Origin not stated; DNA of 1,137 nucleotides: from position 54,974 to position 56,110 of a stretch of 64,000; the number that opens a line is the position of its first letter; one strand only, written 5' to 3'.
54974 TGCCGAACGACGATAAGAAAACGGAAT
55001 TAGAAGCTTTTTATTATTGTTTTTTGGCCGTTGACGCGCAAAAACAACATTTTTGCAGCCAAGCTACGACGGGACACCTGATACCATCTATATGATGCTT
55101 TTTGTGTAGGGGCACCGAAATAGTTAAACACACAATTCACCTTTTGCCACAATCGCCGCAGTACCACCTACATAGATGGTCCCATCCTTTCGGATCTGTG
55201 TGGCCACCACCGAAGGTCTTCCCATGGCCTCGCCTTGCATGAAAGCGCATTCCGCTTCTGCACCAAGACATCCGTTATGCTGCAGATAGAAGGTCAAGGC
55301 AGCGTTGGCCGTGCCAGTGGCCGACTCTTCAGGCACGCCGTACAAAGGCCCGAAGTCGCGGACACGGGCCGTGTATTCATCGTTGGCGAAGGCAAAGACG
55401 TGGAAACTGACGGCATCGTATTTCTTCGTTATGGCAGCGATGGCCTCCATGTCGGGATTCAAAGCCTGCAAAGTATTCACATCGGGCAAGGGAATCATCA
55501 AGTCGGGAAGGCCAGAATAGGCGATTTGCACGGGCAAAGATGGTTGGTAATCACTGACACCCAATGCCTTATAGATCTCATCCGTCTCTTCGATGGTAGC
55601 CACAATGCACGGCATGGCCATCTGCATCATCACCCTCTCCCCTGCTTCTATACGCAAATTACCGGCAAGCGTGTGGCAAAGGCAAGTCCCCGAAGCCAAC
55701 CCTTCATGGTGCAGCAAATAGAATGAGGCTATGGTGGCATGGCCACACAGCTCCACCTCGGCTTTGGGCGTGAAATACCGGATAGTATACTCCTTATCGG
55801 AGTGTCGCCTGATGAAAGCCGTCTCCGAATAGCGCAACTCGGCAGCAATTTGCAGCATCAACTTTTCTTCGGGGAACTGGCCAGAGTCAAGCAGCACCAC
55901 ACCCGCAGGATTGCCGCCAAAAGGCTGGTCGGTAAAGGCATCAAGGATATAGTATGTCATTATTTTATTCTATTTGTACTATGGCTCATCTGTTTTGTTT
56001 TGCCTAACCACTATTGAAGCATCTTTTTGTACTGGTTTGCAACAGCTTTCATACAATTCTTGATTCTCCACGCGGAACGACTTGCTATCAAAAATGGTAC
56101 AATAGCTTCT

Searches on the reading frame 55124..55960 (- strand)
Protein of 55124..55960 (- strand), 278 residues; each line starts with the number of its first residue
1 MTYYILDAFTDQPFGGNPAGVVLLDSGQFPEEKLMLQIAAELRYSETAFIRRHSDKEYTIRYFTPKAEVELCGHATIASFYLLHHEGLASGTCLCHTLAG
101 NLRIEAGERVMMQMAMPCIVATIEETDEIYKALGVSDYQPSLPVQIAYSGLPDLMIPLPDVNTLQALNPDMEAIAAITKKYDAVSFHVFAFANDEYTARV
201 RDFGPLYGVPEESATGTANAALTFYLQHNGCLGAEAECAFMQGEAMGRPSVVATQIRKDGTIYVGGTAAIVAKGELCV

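Call 3: search_protein_families(library=pfam, proteins=[window:55124-55960:-], max_evalue=0.1)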
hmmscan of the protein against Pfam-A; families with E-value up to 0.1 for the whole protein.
window:55124-55960:- (278 aa): 2 families
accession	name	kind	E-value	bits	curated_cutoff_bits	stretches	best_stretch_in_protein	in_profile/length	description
PF02567.21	PhzC-PhzF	-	1.5e-63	215.4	27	1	6-274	1-281/281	Phenazine biosynthesis-like protein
PF01678.24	DAP_epimerase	-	3.4e-06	27.6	34.7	1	47-106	42-104/121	Diaminopimelate epimerase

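Call 52: find_related_loci(query=window:55124-55960:-, collection=metagenome_contigs, flank=6000)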
Query window:55124-55960:- (278 aa) in metagenome_contigs; peptide patterns used: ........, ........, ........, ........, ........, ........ (x = any residue, [..] = any of these).
103 stretches matched a pattern; 28 encode a relative of the query (tblastn E <= 1e-3); 28 distinct loci.
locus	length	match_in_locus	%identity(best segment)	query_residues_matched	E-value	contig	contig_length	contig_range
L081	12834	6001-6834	95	1-278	0e+0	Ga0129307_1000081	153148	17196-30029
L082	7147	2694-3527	93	1-278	5e-180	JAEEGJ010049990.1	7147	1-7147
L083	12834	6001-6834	94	1-278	1e-178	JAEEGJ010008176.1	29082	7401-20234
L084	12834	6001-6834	94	1-278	1e-178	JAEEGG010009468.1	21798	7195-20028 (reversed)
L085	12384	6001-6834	93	1-278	6e-178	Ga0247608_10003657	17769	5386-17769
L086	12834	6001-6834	92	1-278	9e-177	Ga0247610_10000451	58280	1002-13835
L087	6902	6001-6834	92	1-278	3e-176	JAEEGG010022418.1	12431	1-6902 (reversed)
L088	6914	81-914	92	1-278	3e-176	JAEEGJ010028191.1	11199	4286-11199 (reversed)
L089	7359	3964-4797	91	1-278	8e-176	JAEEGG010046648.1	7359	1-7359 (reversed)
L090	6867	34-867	91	1-278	2e-175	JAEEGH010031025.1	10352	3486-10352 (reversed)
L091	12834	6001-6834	91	1-278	1e-174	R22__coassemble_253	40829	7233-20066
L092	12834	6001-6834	91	1-278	2e-173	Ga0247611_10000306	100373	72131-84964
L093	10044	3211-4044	91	1-278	3e-173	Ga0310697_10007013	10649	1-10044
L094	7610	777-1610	90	1-278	3e-173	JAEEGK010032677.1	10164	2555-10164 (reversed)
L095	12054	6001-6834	91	1-278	2e-172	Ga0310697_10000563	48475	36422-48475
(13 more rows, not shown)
